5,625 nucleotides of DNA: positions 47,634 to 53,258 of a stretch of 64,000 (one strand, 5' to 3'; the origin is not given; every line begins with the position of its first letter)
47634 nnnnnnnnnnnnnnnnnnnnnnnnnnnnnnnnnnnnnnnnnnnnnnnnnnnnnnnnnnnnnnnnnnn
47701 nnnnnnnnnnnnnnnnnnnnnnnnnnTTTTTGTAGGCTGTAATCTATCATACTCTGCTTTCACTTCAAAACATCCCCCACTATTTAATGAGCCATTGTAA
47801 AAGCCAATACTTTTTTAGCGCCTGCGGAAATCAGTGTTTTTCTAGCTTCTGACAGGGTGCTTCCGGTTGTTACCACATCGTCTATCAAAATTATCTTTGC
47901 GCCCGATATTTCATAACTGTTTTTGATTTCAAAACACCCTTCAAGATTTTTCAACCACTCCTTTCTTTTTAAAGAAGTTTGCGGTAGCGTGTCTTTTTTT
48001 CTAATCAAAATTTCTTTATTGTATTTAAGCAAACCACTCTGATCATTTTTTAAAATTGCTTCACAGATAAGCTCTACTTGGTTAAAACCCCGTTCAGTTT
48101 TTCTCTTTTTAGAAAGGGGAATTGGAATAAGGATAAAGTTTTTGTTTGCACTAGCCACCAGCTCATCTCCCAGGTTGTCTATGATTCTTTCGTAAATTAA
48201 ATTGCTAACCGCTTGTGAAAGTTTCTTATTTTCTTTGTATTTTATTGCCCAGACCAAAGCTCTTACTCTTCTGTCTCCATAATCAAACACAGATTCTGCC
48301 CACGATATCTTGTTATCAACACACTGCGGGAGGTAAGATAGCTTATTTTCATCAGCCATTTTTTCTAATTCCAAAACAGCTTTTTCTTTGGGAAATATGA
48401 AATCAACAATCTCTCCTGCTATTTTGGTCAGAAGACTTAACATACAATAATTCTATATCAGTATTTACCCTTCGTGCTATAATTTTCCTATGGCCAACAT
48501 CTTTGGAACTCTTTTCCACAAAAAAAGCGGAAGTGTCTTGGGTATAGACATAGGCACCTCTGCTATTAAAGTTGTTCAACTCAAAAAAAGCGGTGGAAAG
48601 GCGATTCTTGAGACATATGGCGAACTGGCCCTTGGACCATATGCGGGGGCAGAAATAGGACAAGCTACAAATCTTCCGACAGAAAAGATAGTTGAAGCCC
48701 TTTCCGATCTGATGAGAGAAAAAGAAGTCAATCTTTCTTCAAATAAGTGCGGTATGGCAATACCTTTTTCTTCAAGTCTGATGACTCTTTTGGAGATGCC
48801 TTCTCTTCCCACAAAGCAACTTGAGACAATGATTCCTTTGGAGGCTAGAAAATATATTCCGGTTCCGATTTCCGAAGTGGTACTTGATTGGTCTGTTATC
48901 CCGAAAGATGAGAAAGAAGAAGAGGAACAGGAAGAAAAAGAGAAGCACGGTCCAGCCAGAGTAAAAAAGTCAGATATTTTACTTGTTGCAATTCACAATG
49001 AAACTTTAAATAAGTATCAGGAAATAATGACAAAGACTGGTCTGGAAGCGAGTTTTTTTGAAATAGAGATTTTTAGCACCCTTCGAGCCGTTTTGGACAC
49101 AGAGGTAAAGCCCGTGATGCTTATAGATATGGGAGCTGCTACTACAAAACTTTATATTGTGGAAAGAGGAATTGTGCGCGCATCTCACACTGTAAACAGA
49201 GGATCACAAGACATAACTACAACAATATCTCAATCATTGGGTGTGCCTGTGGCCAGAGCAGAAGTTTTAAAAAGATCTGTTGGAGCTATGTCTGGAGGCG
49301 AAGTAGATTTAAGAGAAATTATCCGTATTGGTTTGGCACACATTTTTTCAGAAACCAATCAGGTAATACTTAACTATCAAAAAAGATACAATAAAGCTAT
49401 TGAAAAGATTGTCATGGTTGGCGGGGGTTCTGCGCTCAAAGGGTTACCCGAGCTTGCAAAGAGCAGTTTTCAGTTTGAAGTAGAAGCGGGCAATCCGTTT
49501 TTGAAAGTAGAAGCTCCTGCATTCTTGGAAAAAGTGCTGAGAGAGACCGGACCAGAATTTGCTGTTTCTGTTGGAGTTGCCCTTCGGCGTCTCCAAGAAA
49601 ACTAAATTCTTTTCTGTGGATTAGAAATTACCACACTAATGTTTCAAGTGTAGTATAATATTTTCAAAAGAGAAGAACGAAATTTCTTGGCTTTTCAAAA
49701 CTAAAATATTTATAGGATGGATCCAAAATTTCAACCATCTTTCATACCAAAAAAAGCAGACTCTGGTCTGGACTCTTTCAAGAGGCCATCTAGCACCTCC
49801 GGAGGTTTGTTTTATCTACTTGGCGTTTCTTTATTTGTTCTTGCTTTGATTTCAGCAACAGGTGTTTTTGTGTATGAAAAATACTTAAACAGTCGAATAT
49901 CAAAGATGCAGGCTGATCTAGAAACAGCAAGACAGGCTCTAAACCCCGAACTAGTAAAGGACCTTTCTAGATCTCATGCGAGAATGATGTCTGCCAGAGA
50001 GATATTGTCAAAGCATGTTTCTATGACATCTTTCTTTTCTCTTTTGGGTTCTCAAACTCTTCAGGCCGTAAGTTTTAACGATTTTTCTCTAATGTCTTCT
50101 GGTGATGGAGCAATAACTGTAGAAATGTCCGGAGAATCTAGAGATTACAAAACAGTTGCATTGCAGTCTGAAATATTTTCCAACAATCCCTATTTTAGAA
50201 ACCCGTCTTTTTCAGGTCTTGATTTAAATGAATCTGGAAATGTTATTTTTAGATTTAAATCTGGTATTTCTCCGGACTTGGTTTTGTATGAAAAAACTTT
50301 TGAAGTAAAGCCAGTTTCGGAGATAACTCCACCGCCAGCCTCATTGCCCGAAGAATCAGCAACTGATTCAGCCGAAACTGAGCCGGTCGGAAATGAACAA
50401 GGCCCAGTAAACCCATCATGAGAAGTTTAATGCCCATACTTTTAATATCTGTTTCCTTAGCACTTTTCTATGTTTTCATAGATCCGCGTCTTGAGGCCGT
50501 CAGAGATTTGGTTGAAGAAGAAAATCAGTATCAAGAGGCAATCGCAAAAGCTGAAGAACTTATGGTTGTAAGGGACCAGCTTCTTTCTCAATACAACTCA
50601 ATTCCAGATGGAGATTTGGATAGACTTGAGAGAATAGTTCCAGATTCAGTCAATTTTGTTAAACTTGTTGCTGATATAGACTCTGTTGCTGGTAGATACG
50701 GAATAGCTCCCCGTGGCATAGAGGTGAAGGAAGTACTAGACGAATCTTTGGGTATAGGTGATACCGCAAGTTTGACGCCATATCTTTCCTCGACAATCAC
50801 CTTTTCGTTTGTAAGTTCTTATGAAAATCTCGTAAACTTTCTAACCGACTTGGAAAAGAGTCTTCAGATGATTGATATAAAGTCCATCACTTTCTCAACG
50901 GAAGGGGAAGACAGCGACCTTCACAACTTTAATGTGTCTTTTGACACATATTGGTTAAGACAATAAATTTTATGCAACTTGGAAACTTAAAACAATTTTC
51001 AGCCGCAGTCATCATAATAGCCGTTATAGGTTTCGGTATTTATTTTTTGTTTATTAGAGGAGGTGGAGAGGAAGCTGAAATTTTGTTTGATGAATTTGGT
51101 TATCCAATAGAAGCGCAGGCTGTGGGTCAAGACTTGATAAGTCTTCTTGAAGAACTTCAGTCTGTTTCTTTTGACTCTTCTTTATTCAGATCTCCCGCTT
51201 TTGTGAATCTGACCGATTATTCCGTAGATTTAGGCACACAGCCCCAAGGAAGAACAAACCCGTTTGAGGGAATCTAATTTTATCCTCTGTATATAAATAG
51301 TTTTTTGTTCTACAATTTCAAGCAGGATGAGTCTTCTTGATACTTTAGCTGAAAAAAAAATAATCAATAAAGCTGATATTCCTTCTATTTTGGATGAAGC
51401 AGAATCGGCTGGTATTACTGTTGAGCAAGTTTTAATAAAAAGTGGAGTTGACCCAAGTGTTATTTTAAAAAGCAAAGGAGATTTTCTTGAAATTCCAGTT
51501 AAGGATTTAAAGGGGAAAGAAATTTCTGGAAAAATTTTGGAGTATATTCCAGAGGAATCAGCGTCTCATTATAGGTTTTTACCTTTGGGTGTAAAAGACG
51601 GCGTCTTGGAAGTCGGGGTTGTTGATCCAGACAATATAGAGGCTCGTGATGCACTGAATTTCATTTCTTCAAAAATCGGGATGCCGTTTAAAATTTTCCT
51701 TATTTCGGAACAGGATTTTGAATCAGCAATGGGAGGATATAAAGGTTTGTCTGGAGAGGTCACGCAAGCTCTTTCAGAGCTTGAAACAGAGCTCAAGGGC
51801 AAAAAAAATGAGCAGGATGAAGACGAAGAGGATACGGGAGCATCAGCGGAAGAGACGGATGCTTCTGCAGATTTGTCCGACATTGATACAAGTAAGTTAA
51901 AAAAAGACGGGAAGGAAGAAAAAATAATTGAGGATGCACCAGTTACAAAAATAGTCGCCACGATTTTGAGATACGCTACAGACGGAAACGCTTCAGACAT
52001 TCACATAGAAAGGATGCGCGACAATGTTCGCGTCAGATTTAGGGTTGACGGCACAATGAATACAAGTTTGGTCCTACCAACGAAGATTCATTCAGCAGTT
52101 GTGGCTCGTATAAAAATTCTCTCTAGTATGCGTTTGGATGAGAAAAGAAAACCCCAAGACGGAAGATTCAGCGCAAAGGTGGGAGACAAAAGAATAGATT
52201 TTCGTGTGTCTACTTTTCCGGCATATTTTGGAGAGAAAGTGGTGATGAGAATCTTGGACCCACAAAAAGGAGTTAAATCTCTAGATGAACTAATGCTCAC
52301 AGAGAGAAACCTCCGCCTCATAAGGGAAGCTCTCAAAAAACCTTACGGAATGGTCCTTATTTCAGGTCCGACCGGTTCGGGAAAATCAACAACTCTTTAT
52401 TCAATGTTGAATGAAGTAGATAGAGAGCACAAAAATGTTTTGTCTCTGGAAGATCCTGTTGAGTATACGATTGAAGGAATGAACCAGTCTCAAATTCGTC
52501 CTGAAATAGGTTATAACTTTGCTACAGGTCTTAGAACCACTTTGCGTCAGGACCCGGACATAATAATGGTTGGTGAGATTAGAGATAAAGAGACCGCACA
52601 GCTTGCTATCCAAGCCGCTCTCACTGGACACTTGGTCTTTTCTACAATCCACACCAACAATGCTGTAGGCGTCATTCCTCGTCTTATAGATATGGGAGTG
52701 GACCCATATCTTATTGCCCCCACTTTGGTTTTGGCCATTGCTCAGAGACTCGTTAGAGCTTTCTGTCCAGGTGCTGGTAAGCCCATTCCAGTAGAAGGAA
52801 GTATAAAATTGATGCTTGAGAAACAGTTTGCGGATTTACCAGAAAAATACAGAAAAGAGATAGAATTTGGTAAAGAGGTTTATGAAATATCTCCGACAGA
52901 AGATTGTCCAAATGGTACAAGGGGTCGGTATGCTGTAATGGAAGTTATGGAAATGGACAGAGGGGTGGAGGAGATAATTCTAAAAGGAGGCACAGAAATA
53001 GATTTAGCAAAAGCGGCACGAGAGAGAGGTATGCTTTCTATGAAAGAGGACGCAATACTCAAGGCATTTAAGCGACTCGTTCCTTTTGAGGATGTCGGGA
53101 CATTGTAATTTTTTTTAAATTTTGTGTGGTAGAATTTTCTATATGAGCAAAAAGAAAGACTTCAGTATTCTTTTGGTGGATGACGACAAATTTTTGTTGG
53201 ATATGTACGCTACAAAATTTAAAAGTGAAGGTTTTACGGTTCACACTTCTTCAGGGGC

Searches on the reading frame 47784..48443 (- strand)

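Call 49: search_protein_families(library=pfam, proteins=[window:47784-48443:-], max_evalue=0.01)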
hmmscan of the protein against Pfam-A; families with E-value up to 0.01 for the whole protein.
window:47784-48443:- (219 aa): 2 families
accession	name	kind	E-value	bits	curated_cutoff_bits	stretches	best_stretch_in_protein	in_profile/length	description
PF00156.33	Pribosyltran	-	1.3e-06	28.3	26.3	1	166-212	79-118/158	Phosphoribosyl transferase domain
PF24390.1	PRTase-CE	-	0.00093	19.6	27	1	67-208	26-132/253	PRTase-CE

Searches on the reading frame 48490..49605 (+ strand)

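Call 27: search_protein_families(library=pfam, proteins=[window:48490-49605:+], max_evalue=0.001)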
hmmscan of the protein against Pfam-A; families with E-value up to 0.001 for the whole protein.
window:48490-49605:+ (371 aa): 4 families
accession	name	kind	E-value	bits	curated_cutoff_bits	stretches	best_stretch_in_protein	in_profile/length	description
PF11104.14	PilM_2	-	2.3e-33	116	27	1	18-367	1-339/340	Type IV pilus assembly protein PilM;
PF14450.12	FtsA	-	6.4e-18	65.8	31.8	1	210-362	1-127/127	Cell division protein FtsA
PF21522.3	MreB-like_C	-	0.00056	20.9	27.8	0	211-316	1-116/123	Archaeal actin homologue MreB-like, C-terminal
PF13941.12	MutL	-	0.00065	19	27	0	194-263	231-302/450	MutL protein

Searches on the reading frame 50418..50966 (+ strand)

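Call 27: search_protein_families(library=pfam, proteins=[window:50418-50966:+], max_evalue=0.001)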
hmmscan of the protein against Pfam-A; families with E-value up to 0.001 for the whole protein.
window:50418-50966:+ (182 aa): 1 family
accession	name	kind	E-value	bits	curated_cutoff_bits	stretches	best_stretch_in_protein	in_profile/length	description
PF04350.18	PilO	-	0.00095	19.8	22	0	34-179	11-142/145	Pilus assembly protein, PilO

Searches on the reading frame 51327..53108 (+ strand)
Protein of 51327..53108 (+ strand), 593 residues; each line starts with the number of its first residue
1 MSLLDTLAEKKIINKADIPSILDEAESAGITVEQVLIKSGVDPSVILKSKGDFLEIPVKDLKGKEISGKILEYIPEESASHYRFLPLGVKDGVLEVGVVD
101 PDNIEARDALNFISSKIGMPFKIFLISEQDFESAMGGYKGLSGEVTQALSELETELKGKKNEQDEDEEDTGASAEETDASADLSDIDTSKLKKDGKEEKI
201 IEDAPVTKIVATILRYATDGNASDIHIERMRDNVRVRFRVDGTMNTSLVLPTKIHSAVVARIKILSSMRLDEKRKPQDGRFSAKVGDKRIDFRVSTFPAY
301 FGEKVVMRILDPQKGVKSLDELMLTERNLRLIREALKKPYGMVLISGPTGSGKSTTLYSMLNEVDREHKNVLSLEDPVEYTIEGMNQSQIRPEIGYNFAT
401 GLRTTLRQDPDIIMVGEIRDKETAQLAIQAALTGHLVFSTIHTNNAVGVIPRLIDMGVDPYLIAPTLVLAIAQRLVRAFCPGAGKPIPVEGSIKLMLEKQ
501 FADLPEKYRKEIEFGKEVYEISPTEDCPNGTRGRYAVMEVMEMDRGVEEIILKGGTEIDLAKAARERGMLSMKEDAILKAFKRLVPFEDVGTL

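Call 27: search_protein_families(library=pfam, proteins=[window:51327-53108:+], max_evalue=0.001)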
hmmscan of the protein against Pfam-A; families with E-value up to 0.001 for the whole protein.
window:51327-53108:+ (593 aa): 5 families
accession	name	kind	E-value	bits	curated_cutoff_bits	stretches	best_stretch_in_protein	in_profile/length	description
PF00437.27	T2SSE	-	2.3e-115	385.6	24.9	1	202-589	4-367/370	Type II/IV secretion system protein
PF05157.20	MshEN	-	5.7e-13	49.1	23.1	1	55-140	2-85/90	MshEN domain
PF25199.1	nSTAND_NTPase5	-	0.00024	21.4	34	1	324-380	24-82/145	Novel STAND NTPase 5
PF13191.12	AAA_16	-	0.00045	21.2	32.6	1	328-380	8-63/167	AAA ATPase domain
PF13401.12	AAA_22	-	0.00063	20.5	27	0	340-404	5-64/130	AAA domain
